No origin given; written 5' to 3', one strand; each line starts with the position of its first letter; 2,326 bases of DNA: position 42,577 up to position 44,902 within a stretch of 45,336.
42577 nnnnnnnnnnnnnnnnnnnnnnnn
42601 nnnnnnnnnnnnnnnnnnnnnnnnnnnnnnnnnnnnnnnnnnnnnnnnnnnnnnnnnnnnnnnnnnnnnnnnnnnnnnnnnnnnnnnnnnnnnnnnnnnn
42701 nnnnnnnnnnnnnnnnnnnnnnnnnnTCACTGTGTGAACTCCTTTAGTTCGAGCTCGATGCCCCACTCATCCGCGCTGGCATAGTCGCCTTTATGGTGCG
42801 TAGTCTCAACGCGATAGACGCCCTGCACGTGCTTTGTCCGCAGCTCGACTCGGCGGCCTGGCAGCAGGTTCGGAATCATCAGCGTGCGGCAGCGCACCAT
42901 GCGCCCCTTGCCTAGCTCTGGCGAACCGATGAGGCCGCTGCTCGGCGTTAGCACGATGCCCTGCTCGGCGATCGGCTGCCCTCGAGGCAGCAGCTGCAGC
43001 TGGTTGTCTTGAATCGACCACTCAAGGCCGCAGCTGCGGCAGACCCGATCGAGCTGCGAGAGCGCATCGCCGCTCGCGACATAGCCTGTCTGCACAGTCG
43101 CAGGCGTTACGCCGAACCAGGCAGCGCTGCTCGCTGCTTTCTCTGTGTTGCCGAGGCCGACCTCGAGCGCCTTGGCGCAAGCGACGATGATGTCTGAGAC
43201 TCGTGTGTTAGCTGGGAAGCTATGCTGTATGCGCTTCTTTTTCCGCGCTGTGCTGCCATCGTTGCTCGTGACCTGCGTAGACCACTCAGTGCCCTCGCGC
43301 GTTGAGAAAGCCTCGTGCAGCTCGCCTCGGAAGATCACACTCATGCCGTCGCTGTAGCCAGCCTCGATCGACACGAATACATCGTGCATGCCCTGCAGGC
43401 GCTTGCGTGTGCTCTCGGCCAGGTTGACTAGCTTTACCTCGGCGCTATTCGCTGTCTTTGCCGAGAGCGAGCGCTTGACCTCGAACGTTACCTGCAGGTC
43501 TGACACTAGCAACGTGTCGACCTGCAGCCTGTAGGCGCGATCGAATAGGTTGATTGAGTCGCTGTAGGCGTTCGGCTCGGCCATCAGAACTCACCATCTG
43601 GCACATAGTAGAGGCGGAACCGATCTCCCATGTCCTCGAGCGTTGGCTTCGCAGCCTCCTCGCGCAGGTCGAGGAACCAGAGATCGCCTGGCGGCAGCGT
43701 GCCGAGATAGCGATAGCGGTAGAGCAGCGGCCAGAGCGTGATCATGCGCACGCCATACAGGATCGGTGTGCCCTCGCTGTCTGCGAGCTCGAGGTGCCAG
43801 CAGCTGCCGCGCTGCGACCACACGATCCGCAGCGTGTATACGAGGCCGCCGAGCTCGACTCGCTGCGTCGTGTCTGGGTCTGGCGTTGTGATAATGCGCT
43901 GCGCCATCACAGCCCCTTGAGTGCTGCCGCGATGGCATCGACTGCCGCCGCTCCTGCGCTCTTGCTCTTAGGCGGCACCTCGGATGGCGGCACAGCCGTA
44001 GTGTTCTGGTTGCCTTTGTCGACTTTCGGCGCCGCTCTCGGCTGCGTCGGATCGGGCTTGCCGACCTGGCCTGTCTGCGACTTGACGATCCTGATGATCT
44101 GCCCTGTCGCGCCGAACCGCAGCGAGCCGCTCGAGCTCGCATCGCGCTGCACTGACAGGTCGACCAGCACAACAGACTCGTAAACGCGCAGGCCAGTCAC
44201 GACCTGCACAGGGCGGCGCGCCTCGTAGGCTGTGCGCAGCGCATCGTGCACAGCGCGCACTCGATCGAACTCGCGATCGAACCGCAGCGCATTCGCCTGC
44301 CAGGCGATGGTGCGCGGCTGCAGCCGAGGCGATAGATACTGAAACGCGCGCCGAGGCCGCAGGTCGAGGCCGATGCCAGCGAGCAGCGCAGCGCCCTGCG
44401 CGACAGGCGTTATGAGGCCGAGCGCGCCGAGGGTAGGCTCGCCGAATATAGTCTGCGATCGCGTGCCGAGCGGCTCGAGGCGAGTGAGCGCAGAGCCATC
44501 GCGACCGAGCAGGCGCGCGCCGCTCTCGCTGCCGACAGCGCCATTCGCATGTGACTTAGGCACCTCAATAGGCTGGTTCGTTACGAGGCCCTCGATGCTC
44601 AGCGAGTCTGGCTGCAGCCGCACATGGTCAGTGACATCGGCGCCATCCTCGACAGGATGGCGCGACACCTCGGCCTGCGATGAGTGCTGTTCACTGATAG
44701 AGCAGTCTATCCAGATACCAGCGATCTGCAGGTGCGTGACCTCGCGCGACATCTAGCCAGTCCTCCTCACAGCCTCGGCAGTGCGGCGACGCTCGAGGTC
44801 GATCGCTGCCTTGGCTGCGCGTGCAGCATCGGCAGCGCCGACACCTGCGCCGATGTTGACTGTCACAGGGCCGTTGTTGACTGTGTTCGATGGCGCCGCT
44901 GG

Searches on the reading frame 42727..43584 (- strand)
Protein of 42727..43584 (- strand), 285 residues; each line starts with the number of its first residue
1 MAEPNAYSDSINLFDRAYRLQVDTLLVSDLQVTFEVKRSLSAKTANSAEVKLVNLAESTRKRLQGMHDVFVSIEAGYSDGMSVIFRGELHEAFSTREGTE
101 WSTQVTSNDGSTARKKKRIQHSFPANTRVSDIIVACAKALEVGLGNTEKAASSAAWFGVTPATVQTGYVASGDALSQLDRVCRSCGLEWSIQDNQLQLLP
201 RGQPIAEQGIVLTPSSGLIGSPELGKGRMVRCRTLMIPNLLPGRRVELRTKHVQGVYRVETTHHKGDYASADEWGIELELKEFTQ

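Call 56: search_protein_families(library=pfam, proteins=[window:42727-43584:-], max_evalue=0.01)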
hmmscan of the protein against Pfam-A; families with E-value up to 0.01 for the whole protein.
window:42727-43584:- (285 aa): 1 family
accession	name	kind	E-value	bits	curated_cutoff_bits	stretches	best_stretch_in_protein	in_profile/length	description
PF22759.1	E217_GP41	-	6.6e-08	32.5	27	1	28-239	17-236/279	Baseplate hub gp41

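Call 57: search_protein_families(library=phrogs, proteins=[window:42727-43584:-], max_evalue=0.001)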
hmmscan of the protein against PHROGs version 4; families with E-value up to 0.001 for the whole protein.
window:42727-43584:- (285 aa): 4 families
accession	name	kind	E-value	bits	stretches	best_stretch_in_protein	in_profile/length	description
phrog_196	-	tail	6.2e-63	214.2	1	13-282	84-360/536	baseplate hub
phrog_23564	-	unknown function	1e-15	58.9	1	166-283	8-129/155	-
phrog_20677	-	unknown function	5.5e-08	32.6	1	13-224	161-371/631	-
phrog_38154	-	unknown function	0.0002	22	1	29-134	27-131/159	-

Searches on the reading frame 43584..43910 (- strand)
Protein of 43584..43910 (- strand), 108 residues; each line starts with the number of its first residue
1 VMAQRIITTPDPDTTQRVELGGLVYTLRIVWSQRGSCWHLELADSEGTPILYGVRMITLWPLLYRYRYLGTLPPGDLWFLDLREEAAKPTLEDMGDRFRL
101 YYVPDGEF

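Call 56: search_protein_families(library=pfam, proteins=[window:43584-43910:-], max_evalue=0.01)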
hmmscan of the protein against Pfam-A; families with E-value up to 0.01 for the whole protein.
window:43584-43910:- (108 aa): 1 family
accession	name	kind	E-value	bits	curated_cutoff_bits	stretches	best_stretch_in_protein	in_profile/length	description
PF22479.2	Pam3_gp18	-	2.9e-21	76.3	24.2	1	7-104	5-100/101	Cyanophage baseplate Pam3 plug gp18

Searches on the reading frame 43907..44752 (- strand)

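Call 56: search_protein_families(library=pfam, proteins=[window:43907-44752:-], max_evalue=0.01)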
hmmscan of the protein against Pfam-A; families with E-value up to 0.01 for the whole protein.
window:43907-44752:- (281 aa): 1 family
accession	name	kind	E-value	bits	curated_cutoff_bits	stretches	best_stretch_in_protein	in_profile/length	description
PF21821.3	Dit_like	-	1.4e-28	100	24.2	1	16-229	2-125/127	Dit-like phage tail protein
